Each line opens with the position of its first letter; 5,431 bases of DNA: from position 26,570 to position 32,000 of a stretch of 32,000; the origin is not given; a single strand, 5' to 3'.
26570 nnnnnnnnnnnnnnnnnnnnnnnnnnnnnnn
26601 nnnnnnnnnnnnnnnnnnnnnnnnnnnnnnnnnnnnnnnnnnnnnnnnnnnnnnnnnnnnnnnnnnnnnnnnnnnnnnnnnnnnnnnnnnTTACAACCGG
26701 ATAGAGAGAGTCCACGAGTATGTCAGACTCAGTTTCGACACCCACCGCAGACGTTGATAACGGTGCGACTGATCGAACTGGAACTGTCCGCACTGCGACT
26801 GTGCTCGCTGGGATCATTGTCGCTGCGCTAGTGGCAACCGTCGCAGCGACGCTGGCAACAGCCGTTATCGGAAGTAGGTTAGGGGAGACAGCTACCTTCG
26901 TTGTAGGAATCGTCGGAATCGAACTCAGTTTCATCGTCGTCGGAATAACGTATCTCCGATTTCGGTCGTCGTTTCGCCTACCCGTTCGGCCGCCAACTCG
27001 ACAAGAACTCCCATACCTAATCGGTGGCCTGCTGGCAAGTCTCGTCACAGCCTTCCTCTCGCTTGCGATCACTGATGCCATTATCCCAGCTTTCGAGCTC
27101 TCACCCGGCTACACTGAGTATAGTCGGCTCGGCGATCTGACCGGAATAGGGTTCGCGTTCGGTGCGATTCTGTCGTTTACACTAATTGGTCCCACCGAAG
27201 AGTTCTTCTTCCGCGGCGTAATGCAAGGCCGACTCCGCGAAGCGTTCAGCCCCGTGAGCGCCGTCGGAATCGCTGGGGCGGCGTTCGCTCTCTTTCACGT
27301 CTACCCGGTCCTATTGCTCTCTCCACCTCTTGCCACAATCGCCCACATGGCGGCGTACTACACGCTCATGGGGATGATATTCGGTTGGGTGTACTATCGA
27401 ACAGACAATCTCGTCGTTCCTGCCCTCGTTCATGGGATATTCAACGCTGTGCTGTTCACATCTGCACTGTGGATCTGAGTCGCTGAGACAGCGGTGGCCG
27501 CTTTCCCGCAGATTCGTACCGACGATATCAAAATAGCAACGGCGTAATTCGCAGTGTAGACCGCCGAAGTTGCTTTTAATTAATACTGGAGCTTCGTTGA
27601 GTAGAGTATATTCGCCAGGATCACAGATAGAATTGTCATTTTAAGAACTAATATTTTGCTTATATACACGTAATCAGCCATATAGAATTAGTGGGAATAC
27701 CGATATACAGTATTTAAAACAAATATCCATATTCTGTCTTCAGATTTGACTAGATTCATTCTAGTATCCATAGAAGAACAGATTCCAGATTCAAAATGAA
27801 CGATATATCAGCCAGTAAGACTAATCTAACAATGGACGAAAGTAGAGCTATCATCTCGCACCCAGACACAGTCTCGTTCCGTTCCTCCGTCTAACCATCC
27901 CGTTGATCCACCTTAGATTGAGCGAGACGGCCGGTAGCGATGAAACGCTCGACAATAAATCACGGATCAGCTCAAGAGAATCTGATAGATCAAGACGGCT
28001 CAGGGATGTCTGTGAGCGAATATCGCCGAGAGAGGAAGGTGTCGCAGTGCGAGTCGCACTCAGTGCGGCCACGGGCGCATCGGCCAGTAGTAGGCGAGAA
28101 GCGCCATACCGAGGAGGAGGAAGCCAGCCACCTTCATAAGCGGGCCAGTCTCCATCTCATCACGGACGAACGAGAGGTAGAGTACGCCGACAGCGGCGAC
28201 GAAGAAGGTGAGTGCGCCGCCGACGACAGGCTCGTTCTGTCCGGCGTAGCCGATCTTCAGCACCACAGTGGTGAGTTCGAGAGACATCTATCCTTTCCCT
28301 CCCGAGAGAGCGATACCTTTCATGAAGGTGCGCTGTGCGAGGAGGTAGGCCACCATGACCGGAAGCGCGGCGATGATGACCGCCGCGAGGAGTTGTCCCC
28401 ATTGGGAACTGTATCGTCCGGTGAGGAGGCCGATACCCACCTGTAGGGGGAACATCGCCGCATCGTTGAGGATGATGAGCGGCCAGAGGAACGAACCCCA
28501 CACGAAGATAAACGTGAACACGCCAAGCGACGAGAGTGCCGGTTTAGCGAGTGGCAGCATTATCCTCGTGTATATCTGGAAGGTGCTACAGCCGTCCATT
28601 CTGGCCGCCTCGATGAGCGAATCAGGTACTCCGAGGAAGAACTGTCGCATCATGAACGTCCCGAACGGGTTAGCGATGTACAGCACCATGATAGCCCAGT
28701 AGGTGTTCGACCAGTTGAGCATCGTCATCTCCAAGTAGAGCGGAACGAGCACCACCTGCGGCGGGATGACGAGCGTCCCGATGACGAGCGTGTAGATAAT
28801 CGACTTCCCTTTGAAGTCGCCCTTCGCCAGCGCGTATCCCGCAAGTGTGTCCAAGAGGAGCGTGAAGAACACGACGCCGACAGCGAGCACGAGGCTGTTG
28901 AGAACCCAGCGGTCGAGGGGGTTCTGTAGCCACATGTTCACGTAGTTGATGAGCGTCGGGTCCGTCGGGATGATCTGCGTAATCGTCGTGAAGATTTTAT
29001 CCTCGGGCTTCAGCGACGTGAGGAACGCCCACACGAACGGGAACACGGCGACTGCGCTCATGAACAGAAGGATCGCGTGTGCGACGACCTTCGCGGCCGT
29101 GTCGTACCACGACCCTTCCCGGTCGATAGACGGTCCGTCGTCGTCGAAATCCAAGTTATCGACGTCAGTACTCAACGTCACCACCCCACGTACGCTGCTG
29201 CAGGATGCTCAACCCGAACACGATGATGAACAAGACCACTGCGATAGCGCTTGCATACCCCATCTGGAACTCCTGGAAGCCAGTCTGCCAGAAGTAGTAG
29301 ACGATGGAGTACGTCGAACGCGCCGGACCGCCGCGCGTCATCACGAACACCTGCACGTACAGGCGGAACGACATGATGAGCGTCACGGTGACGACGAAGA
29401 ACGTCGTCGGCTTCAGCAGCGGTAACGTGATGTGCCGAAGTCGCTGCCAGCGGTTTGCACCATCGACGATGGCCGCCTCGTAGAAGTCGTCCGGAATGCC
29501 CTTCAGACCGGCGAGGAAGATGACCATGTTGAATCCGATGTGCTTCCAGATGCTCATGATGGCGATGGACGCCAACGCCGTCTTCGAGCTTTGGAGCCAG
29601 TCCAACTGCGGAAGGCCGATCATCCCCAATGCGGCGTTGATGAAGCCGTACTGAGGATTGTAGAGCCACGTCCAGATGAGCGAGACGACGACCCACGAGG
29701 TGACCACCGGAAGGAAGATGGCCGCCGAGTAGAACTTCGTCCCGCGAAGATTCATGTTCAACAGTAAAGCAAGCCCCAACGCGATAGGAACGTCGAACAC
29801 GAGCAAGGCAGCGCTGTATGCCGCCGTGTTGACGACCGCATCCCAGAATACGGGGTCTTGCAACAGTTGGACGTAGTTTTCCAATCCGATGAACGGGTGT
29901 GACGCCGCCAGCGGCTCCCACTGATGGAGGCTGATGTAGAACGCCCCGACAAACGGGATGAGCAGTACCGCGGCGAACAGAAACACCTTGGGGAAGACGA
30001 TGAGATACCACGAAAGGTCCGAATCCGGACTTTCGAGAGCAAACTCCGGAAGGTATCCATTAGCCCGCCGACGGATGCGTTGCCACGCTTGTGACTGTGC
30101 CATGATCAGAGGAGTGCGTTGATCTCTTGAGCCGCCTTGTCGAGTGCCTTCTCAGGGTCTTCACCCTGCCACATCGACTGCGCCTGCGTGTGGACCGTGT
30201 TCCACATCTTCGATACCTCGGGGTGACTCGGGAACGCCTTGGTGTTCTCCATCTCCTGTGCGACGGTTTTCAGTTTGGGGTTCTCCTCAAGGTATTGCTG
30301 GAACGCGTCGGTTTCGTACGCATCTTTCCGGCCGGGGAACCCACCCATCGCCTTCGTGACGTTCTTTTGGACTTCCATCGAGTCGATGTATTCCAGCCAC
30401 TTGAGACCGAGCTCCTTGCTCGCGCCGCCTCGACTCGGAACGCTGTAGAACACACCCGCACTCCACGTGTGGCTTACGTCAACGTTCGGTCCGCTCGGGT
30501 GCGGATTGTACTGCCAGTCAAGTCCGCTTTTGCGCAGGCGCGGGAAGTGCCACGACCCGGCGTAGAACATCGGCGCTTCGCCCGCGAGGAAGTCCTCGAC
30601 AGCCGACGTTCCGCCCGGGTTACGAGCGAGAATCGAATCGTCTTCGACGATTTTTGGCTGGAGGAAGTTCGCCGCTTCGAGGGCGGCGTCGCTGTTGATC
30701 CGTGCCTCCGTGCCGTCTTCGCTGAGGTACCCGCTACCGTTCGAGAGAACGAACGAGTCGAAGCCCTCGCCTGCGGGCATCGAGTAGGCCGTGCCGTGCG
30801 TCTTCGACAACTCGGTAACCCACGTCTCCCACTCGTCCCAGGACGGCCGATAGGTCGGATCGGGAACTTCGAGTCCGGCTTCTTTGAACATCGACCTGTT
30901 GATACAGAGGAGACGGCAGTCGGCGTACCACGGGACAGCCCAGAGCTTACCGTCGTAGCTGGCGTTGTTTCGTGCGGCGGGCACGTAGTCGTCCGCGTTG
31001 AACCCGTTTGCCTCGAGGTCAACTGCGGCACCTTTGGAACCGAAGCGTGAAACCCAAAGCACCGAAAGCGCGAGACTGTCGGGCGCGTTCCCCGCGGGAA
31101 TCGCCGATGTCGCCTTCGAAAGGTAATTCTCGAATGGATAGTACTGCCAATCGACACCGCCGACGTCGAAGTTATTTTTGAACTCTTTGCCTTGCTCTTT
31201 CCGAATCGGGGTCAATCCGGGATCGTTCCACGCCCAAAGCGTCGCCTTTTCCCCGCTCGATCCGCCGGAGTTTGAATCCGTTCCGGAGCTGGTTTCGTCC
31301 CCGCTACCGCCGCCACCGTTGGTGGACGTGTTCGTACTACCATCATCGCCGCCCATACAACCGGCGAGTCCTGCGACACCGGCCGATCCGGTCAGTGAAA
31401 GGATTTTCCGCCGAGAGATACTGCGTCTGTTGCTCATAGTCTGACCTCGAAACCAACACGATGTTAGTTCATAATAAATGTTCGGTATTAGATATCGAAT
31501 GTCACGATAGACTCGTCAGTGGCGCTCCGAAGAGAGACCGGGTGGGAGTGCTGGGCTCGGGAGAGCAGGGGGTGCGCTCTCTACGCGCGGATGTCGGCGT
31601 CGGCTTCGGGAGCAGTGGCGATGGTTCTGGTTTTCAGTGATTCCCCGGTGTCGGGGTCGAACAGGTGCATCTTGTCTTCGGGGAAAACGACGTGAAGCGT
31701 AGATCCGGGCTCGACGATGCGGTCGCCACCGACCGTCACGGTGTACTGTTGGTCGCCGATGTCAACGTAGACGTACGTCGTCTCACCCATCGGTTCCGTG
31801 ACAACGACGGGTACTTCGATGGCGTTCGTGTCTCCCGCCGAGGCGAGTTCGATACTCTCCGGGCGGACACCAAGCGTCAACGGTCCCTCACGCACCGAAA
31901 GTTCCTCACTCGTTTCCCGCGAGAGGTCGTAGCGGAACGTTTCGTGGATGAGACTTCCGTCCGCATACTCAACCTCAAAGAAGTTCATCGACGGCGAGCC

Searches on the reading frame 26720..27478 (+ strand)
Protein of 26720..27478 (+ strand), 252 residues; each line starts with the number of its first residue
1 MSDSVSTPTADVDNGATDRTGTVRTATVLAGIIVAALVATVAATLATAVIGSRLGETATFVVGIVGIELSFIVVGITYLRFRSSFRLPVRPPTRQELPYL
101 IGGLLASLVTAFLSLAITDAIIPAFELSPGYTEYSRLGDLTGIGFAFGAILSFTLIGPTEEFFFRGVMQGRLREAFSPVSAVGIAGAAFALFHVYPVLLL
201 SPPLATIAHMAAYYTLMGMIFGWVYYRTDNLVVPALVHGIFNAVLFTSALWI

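Call 10: search_protein_families(library=pfam, proteins=[window:26720-27478:+], max_evalue=0.01)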
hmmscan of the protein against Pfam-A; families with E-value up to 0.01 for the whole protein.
window:26720-27478:+ (252 aa): 1 family
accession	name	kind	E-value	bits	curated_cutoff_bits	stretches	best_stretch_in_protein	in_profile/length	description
PF02517.21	Rce1-like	-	7.9e-21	74.6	22.4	1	145-244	4-93/93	Type II CAAX prenyl endopeptidase Rce1-like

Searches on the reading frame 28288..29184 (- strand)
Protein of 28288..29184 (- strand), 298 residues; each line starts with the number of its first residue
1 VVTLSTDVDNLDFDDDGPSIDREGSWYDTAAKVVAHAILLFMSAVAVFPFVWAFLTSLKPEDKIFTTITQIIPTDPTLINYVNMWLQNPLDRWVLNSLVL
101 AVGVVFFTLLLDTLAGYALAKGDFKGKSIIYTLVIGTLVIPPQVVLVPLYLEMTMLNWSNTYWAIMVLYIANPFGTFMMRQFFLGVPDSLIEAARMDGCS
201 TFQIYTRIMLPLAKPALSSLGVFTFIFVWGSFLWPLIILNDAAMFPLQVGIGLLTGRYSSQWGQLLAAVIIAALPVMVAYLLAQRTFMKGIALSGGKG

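Call 11: search_protein_families(library=pfam, proteins=[window:28288-29184:-], max_evalue=0.01)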
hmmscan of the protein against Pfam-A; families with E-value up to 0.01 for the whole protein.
window:28288-29184:- (298 aa): 1 family
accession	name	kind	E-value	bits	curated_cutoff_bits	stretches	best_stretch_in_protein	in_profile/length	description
PF00528.27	BPD_transp_1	-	1.1e-17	64.9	26.4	1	114-283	3-175/184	Binding-protein-dependent transport system inner membrane component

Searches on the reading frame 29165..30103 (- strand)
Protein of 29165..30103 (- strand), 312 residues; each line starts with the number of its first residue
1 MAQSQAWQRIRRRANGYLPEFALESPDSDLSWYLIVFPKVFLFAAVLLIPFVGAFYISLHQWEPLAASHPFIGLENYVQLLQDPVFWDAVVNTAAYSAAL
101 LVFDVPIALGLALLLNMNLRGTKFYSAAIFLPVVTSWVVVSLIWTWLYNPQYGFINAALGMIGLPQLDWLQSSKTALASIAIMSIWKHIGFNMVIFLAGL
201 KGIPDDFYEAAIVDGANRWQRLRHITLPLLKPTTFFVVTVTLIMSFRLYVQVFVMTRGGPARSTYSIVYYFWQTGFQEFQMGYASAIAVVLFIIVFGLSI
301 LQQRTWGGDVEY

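Call 11: search_protein_families(library=pfam, proteins=[window:29165-30103:-], max_evalue=0.01)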
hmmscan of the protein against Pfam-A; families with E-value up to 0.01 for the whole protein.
window:29165-30103:- (312 aa): 2 families
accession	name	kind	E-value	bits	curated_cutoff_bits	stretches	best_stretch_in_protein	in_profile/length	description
PF00528.27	BPD_transp_1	-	1.2e-17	64.7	26.4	1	106-299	3-170/184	Binding-protein-dependent transport system inner membrane component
PF25284.1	DUF7874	-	0.0058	17.2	30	0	75-143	67-131/136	Family of unknown function (DUF7874)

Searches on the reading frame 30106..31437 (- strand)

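Call 11: search_protein_families(library=pfam, proteins=[window:30106-31437:-], max_evalue=0.01)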
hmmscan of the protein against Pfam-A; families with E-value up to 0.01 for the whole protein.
window:30106-31437:- (443 aa): 2 families
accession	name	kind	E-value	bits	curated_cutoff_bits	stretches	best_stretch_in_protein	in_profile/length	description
PF13416.11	SBP_bac_8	-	4.1e-25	89.6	27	1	84-382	4-274/279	Bacterial extracellular solute-binding protein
PF01547.30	SBP_bac_1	-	8.9e-23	82.2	26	1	95-358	26-307/307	Bacterial extracellular solute-binding protein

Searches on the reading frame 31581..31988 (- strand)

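Call 11: search_protein_families(library=pfam, proteins=[window:31581-31988:-], max_evalue=0.01)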
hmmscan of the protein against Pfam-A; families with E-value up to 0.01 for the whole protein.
window:31581-31988:- (135 aa): 4 families
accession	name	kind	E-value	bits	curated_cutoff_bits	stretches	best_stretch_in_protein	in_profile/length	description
PF08402.16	TOBE_2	-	1.9e-10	41.1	21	1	39-110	1-76/76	TOBE domain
PF17912.7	OB_MalK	-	9.7e-05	23.6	27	1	1-46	5-53/53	MalK OB fold domain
PF03459.23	TOBE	-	0.00025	21.6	22.3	1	55-108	5-63/64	TOBE domain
PF17850.7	CysA_C_terminal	-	0.003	18.6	29.7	1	2-48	1-43/43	CysA C-terminal regulatory domain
